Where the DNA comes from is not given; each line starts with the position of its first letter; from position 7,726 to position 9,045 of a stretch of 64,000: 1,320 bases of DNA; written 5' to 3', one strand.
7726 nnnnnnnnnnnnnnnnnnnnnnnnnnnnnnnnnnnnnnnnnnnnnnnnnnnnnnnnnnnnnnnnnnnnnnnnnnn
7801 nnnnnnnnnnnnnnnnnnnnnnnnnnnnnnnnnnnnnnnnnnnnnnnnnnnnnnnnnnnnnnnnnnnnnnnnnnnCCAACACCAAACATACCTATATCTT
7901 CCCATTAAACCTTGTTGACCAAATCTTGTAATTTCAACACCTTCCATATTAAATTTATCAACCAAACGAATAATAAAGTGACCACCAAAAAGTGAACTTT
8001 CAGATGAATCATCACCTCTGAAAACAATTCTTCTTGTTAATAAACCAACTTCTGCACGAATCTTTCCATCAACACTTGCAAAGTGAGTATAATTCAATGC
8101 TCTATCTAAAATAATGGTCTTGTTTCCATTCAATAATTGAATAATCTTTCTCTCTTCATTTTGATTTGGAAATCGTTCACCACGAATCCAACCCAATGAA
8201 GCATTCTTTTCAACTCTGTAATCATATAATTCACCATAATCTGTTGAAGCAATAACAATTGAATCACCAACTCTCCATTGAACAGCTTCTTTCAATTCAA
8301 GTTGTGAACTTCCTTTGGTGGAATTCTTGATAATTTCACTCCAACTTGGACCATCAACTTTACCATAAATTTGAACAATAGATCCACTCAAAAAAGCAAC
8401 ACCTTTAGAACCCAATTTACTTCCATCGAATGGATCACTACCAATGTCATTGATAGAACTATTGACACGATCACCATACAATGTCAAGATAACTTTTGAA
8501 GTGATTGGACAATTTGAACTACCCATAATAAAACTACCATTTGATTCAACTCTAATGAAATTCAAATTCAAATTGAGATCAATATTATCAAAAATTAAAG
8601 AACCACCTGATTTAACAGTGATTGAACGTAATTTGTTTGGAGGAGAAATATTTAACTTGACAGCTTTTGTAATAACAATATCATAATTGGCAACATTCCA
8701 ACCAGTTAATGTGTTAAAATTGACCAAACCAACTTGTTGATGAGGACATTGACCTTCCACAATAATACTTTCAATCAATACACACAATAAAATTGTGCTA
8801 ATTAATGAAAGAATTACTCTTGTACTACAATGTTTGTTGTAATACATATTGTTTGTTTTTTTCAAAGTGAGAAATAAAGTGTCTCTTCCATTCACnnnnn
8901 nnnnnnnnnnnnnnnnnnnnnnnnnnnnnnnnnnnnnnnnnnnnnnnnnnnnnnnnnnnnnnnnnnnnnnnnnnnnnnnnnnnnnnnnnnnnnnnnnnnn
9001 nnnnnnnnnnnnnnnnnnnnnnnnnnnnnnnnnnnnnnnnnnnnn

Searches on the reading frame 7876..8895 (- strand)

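Call 13: search_protein_families(library=pfam, proteins=[window:7876-8895:-], max_evalue=0.001)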
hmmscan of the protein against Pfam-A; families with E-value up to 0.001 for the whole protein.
window:7876-8895:- (340 aa): 2 families
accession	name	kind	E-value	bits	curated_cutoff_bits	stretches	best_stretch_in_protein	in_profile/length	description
PF10162.14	G8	-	2.4e-19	69.9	22.9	1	69-187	10-122/124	G8 domain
PF24606.1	CEMIP_beta-hel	-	0.0001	22.6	27.3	1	303-338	2-37/212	CEMIP beta-helix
